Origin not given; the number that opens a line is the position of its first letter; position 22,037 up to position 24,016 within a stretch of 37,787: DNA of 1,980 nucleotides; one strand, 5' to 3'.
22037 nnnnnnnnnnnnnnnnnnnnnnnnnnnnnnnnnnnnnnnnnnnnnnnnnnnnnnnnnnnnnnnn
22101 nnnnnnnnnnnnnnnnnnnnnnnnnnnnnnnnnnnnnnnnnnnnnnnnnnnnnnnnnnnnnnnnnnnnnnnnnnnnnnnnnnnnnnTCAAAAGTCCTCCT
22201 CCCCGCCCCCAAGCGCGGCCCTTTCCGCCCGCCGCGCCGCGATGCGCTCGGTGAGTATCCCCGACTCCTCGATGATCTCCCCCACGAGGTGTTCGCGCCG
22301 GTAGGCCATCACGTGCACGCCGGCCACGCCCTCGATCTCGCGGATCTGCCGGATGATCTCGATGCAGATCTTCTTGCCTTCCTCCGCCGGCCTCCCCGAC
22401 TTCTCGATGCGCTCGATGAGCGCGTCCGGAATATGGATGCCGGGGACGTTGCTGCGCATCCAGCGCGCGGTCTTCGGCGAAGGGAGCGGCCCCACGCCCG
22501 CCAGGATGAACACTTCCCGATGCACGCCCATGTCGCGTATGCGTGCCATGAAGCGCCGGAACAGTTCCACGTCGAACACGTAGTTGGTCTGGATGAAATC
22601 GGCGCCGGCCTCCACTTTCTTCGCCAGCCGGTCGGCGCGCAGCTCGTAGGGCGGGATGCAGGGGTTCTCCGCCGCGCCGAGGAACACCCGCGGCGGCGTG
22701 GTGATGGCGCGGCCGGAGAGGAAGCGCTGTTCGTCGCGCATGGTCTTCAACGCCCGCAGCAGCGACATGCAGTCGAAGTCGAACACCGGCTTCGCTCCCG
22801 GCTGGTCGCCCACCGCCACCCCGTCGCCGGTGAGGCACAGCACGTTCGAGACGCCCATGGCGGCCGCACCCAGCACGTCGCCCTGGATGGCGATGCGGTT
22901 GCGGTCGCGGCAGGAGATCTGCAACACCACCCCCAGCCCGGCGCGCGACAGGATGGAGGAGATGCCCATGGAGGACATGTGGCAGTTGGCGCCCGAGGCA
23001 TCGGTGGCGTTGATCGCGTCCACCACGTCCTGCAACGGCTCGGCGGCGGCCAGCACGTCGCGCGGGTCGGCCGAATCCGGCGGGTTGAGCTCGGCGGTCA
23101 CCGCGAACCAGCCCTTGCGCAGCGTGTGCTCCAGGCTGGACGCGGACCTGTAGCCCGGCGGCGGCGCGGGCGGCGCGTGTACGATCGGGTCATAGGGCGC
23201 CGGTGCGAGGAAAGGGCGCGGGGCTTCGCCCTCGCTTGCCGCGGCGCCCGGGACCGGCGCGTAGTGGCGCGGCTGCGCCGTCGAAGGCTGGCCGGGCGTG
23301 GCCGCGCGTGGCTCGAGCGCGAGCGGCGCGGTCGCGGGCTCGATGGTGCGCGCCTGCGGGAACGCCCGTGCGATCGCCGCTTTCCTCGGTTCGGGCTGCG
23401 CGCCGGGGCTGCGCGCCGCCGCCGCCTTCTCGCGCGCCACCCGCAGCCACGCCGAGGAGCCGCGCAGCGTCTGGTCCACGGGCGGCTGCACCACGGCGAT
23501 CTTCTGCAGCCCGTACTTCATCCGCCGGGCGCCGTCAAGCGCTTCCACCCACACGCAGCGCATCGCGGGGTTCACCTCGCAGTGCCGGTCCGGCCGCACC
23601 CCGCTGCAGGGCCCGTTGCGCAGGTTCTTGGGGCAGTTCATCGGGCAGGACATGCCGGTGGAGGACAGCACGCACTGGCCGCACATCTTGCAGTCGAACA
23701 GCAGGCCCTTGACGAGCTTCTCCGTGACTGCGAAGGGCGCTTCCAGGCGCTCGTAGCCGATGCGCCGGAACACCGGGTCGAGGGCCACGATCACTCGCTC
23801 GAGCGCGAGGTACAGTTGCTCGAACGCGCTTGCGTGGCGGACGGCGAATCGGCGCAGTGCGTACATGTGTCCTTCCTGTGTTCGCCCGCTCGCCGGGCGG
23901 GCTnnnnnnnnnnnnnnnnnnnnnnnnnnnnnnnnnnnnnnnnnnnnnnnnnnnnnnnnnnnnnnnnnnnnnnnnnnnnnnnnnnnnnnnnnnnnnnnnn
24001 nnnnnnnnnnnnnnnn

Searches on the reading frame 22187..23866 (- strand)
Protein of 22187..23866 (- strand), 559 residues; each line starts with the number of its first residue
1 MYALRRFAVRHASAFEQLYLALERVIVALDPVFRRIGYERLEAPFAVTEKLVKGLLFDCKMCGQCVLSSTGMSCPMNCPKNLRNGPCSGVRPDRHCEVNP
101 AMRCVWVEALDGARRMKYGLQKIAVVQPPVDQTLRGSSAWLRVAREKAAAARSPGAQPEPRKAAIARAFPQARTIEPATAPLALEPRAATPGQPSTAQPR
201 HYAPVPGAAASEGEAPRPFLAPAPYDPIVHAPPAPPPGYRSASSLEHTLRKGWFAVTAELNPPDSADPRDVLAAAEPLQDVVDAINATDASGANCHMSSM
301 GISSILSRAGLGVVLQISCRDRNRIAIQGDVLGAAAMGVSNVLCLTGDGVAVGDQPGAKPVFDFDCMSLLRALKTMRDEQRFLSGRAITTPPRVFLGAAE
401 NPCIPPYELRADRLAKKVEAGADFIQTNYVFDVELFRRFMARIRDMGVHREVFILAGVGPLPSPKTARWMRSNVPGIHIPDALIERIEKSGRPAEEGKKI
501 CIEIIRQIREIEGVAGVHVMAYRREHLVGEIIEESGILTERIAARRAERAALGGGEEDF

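Call 3: search_protein_families(library=pfam, proteins=[window:22187-23866:-], max_evalue=0.01)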
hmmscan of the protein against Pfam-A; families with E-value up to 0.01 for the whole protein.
window:22187-23866:- (559 aa): 2 families
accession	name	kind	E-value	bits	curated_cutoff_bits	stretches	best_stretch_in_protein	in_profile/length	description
PF02219.23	MTHFR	-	6.6e-34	118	24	1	246-536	3-287/287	Methylenetetrahydrofolate reductase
PF12225.13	DUF5981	-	3.2e-23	81.6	23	1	40-131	3-93/95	Methylene-tetrahydrofolate reductase C terminal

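Call 4: search_protein_families(library=ncbifam, proteins=[window:22187-23866:-], max_evalue=0.01)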
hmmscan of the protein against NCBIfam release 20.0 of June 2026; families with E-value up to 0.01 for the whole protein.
window:22187-23866:- (559 aa): 4 families
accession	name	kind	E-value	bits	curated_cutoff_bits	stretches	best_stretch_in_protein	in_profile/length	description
NF006396.0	PRK08645.1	equivalog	3.8e-60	203.6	453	1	241-533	310-600/611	bifunctional homocysteine S-methyltransferase/methylenetetrahydrofolate reductase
TIGR00676.1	fadh2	equivalog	1.5e-17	63.9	293.7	1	270-533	16-272/275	methylenetetrahydrofolate reductase [NAD(P)H]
TIGR00677.1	fadh2_euk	equivalog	8.2e-17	61.5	310.05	1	289-540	38-280/281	methylenetetrahydrofolate reductase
NF006950.0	PRK09432.1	equivalog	5.5e-06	25.9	382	1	413-528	168-283/296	methylenetetrahydrofolate reductase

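Call 6: find_homologous_proteins(query=window:22187-23866:-)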
Query window:22187-23866:- (559 aa): 7944 proteins with E <= 0.001 among 8000 candidates; the best 120 are listed.
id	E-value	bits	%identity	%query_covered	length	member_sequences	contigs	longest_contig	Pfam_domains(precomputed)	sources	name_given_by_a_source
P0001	4.4e-296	1001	80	98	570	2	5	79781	PF02219.24,PF12225.14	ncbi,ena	-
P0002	1.8e-293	992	80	98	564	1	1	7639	PF02219.24,PF12225.14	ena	-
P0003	7.4e-291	984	80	98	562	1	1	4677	PF02219.24,PF12225.14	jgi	jgi:methylenetetrahydrofolate reductase (NADPH)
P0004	2.3e-290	982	100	79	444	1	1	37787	PF02219.24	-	-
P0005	8.8e-288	973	79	98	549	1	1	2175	PF02219.24,PF12225.14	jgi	jgi:methylenetetrahydrofolate reductase (NADPH)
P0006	4.1e-284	961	78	98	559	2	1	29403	PF02219.24,PF12225.14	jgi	jgi:methylenetetrahydrofolate reductase (NADPH)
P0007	8.1e-284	960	78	98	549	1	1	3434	PF02219.24,PF12225.14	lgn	-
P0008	1.2e-283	960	78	98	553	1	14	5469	PF02219.24,PF12225.14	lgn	-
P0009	2.8e-283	959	80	94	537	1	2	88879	PF02219.24,PF12225.14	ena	-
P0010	5.0e-281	951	77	99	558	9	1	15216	PF02219.24,PF12225.14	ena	-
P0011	1.5e-280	950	80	95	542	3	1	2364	PF02219.24,PF12225.14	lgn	-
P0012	2.1e-280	949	77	97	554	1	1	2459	PF02219.24,PF12225.14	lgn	-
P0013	3.7e-279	945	76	97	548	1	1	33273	PF02219.24,PF12225.14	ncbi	-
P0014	2.2e-277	939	76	98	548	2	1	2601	PF02219.24,PF12225.14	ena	-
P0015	1.0e-276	937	77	97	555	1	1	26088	PF02219.24,PF12225.14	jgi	jgi:methylenetetrahydrofolate reductase (NADPH)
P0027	6.0e-216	736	61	97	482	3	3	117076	PF02219.24,PF12225.14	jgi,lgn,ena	-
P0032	3.5e-179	615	80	59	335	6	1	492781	PF02219.24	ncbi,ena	-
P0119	4.0e-168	578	77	59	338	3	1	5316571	PF02219.24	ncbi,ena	-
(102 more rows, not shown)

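Call 7: search_dna_similar(query=window:22187-23866:-, collection=plasmids, mode=protein, max_rows=25)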
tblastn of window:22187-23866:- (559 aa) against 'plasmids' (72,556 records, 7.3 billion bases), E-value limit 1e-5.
Records with a match: 23; places in all: 23; records where one place covers at least 80% of the query: 9.
Best place of each record, by identity: 60-80% 4; <60% 19.
By first word of the organism name: Sinorhizobium 4; Paracoccus 3; Acinetobacter 3; Listeria 2; Paracoccaceae 1; Azoarcus 1; Shinella 1; Acetoanaerobium 1; Brevibacillus 1; Planococcus 1; and 5 more.
By predicted mobility (MOB-suite, as given by PLSDB): non-mobilizable 17; mobilizable 4; conjugative 2.
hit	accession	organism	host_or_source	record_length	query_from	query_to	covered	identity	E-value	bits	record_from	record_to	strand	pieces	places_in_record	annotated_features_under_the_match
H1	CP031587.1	Paracoccaceae bacterium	Isolate culture,marine surface water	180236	1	538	86%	68.3%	4e-124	650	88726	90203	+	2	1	yitJ_2: Bifunctional homocysteine ... | hypothetical protein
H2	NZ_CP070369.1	Paracoccus methylovorus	whole organism,grassland soil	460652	2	538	84%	62.0%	2e-120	581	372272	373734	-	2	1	methylenetetrahydrofolate reductase | methylenetetrahydrofolate reductase C-terminal domain-containing ...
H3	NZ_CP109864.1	Paracoccus aminovorans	bacteria,human fecal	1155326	2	538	87%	59.3%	1e-118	575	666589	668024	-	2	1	record has no annotation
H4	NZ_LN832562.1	Paracoccus aminovorans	-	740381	2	538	80%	62.3%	2e-118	574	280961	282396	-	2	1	methylenetetrahydrofolate reductase | methylenetetrahydrofolate reductase C-terminal domain-containing ...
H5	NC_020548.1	Azoarcus sp. KH32C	-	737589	1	538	79%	62.4%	4e-106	561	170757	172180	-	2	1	methylenetetrahydrofolate reductase | methylenetetrahydrofolate reductase C-terminal domain-containing ... | virulence factor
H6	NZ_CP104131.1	Sinorhizobium sp. K101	Phaseolus vulgaris,cell ...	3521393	2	538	82%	59.5%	7e-120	564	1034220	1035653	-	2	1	none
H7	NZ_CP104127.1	Sinorhizobium sp. M103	Phaseolus vulgaris,cell ...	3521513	2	538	82%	59.6%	8e-120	563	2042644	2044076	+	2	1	none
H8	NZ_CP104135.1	Sinorhizobium sp. C101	Phaseolus vulgaris,cell ...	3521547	2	538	82%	59.6%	8e-120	563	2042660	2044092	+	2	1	none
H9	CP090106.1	Sinorhizobium meliloti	Medicago,Cell culture,Plant nodule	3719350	2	538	82%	59.6%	2e-119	563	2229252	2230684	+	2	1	methylenetetrahydrofolate reductase | methylenetetrahydrofolate reductase C-terminal domain-containing ...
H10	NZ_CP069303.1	Shinella sp. PSBB067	monoisolate,Minnesota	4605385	2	539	83%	58.5%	4e-117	558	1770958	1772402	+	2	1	none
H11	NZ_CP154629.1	Acetoanaerobium noterae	cell culture,Sludge of a digestion ...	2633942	245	537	52%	36.2%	6e-49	190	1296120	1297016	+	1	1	none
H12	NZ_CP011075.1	Brevibacillus laterosporus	Oryza sativa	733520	255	488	42%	34.9%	4e-33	142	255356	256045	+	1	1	bifunctional homocysteine ...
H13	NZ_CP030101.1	Listeria monocytogenes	Environment,water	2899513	251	497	44%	32.5%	1e-29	132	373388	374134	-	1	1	none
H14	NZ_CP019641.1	Planococcus lenghuensis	whole organism,crude oil-contamination ...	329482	240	491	45%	31.8%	6e-28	127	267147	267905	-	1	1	bifunctional homocysteine ...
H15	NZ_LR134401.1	Listeria monocytogenes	Homo sapiens,Vein blood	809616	251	497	44%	32.1%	4e-29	130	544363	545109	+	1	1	bifunctional homocysteine ...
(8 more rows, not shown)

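Call 8: get_annotated_region(hit=H5, flank=9000)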
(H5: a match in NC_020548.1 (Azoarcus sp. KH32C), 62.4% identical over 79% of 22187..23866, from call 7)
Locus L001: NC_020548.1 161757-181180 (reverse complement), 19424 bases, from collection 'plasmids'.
description: Azoarcus sp. KH32C plasmid pAZKH, complete sequence
organism: Azoarcus sp. KH32C (NCBI taxid 748247)
taxonomy: Bacteria; Pseudomonadota; Betaproteobacteria; Rhodocyclales; Zoogloeaceae; Azoarcus; Azoarcus sp. KH32C
host: -; source: -; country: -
typing (MOB-suite, as given by PLSDB): mobilizable; replicon rep_cluster_432; relaxase MOBP
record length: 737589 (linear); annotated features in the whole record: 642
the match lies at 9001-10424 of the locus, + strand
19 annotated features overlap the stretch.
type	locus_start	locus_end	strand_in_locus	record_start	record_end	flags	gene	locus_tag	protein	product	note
CDS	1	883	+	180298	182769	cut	-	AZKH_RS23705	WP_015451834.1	FAD-dependent oxidoreductase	-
CDS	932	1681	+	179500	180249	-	-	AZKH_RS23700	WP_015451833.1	electron transfer flavoprotein subunit beta/FixA family protein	-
CDS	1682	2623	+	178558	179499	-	-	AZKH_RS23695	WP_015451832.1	FAD-binding protein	-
CDS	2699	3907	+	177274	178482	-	proV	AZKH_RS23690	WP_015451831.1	glycine betaine/L-proline ABC transporter ATP-binding protein ProV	GO:0031460 - glycine betaine transport [Evidence IEA]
CDS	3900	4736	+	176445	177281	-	-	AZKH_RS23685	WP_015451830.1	proline/glycine betaine ABC transporter permease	-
CDS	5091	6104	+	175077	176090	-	-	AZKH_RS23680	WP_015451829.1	GlxA family transcriptional regulator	-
CDS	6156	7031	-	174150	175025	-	purU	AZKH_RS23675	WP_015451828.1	formyltetrahydrofolate deformylase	GO:0009152 - purine ribonucleotide biosynthetic process [Evidence IEA]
CDS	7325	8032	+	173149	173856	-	-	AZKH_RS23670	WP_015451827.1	corrinoid protein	-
CDS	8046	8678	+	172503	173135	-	-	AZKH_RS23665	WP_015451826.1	DUF1638 domain-containing protein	-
CDS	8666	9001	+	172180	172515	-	-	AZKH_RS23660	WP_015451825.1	virulence factor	-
CDS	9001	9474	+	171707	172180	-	-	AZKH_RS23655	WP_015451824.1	methylenetetrahydrofolate reductase C-terminal domain-containing protein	-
CDS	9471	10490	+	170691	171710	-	-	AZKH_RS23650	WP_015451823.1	methylenetetrahydrofolate reductase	GO:0006555 - methionine metabolic process [Evidence IEA]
CDS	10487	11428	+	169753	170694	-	-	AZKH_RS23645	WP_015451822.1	dihydropteroate synthase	-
CDS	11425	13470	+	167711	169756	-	-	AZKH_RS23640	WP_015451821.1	ASKHA domain-containing protein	-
CDS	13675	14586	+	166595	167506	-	-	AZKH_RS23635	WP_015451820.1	glycine betaine ABC transporter substrate-binding protein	-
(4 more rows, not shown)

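Call 9: get_annotated_region(hit=H2, flank=9000)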
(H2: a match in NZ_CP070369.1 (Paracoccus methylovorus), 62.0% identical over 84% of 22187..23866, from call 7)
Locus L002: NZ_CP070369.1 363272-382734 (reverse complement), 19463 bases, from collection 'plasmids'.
description: Paracoccus methylovorus strain H4-D09 plasmid p1, complete sequence
organism: Paracoccus methylovorus (NCBI taxid 2812658)
taxonomy: Bacteria; Pseudomonadota; Alphaproteobacteria; Rhodobacterales; Paracoccaceae; Paracoccus; Paracoccus methylovorus
host: -; source: whole organism,grassland soil; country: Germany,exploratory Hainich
typing (MOB-suite, as given by PLSDB): non-mobilizable; replicon rep_cluster_560
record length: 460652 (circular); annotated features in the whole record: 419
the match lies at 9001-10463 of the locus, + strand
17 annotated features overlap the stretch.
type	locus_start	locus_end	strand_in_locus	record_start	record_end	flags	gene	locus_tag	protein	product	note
CDS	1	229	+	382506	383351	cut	-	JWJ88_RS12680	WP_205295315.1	ABC transporter permease subunit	GO:0055085 - transmembrane transport [Evidence IEA]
CDS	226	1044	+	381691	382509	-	-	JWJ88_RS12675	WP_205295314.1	ABC transporter permease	GO:0055085 - transmembrane transport [Evidence IEA]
CDS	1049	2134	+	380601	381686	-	-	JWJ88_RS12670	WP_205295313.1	ABC transporter ATP-binding protein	-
CDS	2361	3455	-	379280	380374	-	-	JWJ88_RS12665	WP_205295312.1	IS630 family transposase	-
CDS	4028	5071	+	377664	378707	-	-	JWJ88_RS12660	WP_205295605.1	GlxA family transcriptional regulator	-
CDS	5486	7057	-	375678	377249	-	-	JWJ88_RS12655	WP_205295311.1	trimethylamine methyltransferase family protein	-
CDS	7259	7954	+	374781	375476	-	-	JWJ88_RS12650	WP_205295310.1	B12-binding domain-containing protein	-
CDS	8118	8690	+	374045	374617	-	-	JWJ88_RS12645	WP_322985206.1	DUF1638 domain-containing protein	-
CDS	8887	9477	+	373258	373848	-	-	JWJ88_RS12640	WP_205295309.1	methylenetetrahydrofolate reductase C-terminal domain-containing protein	-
CDS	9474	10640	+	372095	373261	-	-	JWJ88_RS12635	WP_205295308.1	methylenetetrahydrofolate reductase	-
CDS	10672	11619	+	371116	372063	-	-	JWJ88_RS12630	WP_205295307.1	methyltetrahydrofolate cobalamin methyltransferase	-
CDS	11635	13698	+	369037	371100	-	-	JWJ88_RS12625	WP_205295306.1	ASKHA domain-containing protein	-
CDS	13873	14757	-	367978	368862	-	-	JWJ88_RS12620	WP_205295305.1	alpha/beta hydrolase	-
CDS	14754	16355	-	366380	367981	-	-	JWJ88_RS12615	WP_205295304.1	ABC transporter ATP-binding protein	-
CDS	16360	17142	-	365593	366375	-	-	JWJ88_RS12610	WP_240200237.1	ABC transporter permease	-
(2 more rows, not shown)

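Call 10: find_encoding_contigs(protein=P0001, flank=10000, max_places=3)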
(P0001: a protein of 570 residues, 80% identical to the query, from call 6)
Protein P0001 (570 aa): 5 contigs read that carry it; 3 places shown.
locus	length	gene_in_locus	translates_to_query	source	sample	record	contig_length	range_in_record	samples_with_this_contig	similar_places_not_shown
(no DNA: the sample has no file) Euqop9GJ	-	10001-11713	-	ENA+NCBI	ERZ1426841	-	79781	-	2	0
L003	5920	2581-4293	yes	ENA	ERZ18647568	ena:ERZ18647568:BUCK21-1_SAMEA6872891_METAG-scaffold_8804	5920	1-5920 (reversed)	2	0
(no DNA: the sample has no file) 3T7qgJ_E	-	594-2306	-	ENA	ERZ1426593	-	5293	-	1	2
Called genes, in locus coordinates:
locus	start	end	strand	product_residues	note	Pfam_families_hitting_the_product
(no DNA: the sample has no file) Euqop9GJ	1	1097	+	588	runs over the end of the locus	PF02538:Hydantoinase_B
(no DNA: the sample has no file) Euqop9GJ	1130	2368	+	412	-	PF02515:CoA_transf_3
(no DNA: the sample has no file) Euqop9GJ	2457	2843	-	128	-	PF01844:HNH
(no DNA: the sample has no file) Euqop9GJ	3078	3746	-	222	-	-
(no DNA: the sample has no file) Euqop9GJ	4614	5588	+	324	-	PF08240:ADH_N, PF00107:ADH_zinc_N, PF13602:ADH_zinc_N_2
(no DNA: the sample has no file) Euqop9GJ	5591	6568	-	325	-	PF03401:TctC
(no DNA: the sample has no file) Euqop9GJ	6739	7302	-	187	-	-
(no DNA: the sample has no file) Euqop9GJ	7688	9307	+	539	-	PF00656:Peptidase_C14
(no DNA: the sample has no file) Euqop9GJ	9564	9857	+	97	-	PF04909:Amidohydro_2 (weak)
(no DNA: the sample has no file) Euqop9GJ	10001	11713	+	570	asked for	PF12225:DUF5981, PF02219:MTHFR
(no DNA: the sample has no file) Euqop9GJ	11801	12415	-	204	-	PF06414:Zeta_toxin (weak), PF13671:AAA_33 (weak)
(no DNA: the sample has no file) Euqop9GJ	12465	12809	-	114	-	PF02604:PhdYeFM_antitox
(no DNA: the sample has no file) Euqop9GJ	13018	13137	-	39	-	-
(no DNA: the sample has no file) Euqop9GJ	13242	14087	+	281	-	PF13452:FAS1_DH_region, PF27832:Htd2 (weak)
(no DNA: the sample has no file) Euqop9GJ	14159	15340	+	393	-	PF02515:CoA_transf_3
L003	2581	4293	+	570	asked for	PF12225:DUF5981, PF02219:MTHFR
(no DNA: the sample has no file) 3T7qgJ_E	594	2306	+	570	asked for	PF12225:DUF5981, PF02219:MTHFR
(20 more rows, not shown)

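Call 11: find_encoding_contigs(protein=P0027, flank=10000, max_places=3)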
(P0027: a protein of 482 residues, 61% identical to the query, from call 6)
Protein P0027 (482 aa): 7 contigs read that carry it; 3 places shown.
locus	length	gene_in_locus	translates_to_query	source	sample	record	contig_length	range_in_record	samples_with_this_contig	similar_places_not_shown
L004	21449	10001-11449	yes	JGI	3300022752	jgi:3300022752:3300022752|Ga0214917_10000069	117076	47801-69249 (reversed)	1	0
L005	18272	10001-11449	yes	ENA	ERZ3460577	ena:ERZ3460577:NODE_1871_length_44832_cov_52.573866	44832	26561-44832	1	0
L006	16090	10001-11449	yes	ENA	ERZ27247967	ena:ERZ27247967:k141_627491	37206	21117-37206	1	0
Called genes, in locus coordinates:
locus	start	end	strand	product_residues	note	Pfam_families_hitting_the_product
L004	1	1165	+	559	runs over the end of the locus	PF07992:Pyr_redox_2 (faint), PF01946:Thi4 (faint), PF00890:FAD_binding_2 (weak), PF01266:DAO (weak), PF01593:Amino_oxidase, PF12831:FAD_oxidored (weak), PF13450:NAD_binding_8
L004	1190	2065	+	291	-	PF00551:Formyl_trans_N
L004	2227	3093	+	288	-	PF02653:BPD_transp_2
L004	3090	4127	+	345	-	PF02653:BPD_transp_2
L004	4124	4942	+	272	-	PF00005:ABC_tran, PF13304:AAA_21 (faint), PF12399:BCA_ABC_TP_C (weak)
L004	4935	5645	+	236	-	PF00005:ABC_tran, PF13304:AAA_21 (faint)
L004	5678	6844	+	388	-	PF13433:Peripla_BP_5, PF13458:Peripla_BP_6, PF01094:ANF_receptor (weak)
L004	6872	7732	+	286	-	PF00135:COesterase (faint), PF20434:BD-FAE, PF07859:Abhydrolase_3, PF12697:Abhydrolase_6 (weak)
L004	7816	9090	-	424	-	PF00126:HTH_1, PF03466:LysR_substrate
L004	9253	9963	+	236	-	PF00857:Isochorismatase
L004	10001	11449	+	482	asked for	PF12225:DUF5981, PF02219:MTHFR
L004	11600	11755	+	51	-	-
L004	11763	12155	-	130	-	PF00216:Bac_DNA_binding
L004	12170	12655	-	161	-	PF12802:MarR_2, PF01047:MarR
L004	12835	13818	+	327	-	PF03401:TctC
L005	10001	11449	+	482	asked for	PF12225:DUF5981, PF02219:MTHFR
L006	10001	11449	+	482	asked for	PF12225:DUF5981, PF02219:MTHFR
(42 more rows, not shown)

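Call 13: find_encoding_contigs(protein=P0009, flank=8000, max_places=2)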
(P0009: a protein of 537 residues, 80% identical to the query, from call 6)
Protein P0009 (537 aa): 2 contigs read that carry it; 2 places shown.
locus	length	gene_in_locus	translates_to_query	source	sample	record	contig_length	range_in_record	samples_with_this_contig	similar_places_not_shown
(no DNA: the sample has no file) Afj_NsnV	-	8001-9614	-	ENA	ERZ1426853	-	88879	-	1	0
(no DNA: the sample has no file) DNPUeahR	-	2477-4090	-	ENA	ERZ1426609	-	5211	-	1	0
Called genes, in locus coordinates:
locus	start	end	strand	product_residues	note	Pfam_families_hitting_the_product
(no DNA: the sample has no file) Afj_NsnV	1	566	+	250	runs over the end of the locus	PF02798:GST_N, PF13417:GST_N_3, PF13409:GST_N_2, PF00043:GST_C, PF14497:GST_C_3, PF13410:GST_C_2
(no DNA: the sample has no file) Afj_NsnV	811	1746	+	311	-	PF04199:Cyclase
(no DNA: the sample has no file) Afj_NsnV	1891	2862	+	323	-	PF03401:TctC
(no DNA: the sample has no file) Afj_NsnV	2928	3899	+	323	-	PF03401:TctC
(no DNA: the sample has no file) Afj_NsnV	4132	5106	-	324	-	PF03401:TctC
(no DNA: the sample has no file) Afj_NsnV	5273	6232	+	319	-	PF04909:Amidohydro_2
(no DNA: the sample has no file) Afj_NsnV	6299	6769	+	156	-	PF02600:DsbB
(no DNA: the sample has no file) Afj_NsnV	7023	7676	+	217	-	PF13462:Thioredoxin_4, PF01323:DSBA (weak), PF13743:Thioredoxin_5 (faint)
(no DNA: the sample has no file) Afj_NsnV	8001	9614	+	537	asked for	PF12225:DUF5981, PF02219:MTHFR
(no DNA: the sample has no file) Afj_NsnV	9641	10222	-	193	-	PF07298:NnrU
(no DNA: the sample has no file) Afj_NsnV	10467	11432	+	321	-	PF03401:TctC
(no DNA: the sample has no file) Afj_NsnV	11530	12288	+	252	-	PF00106:adh_short, PF01370:Epimerase (faint), PF13561:adh_short_C2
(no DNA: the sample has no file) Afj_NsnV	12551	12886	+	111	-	-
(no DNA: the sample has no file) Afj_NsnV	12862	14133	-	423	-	PF07690:MFS_1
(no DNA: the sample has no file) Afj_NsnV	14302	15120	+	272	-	PF07286:D-Glu_cyclase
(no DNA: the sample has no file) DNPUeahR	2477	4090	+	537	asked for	PF12225:DUF5981, PF02219:MTHFR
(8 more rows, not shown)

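Call 17: get_annotated_region(hit=H9, flank=8000)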
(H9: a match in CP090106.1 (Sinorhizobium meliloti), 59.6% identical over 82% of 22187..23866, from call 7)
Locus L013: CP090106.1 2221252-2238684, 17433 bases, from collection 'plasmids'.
description: Sinorhizobium meliloti strain Ak57 plasmid pSymB, complete sequence
organism: Sinorhizobium meliloti (NCBI taxid 382)
taxonomy: Bacteria; Pseudomonadota; Alphaproteobacteria; Hyphomicrobiales; Rhizobiaceae; Sinorhizobium; Sinorhizobium meliloti
host: -; source: Medicago,Cell culture,Plant nodule; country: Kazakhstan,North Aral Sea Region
typing (MOB-suite, as given by PLSDB): non-mobilizable
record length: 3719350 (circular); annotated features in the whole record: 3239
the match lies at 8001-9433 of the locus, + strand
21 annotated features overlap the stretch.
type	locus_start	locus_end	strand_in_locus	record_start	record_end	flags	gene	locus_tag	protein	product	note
CDS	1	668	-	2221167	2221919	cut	-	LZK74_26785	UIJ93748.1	phosphodiester glycosidase family protein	-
CDS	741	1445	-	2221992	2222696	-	-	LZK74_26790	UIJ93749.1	ferredoxin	-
CDS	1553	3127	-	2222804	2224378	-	-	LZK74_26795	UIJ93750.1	trimethylamine methyltransferase family protein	-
CDS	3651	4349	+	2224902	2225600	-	-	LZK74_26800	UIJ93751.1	cobalamin-binding protein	-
CDS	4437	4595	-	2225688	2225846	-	-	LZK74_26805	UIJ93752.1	entericidin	-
CDS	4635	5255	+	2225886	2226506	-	-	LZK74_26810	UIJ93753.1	DUF1638 domain-containing protein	-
CDS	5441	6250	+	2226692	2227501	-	-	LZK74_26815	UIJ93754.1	formyl transferase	-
CDS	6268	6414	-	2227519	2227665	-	-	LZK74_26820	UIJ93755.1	entericidin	-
CDS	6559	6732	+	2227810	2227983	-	-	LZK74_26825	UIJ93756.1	hypothetical protein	-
CDS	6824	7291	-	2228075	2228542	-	-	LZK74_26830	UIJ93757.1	BA14K family protein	-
CDS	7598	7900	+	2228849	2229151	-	-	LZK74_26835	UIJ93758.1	virulence factor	-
CDS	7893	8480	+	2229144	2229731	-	-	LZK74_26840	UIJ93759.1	methylenetetrahydrofolate reductase C-terminal domain-containing protein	-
CDS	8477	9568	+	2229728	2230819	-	-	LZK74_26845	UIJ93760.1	methylenetetrahydrofolate reductase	-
CDS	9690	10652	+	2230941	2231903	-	-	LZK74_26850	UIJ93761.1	methyltetrahydrofolate cobalamin methyltransferase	-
CDS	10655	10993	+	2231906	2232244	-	-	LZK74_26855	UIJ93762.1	hypothetical protein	-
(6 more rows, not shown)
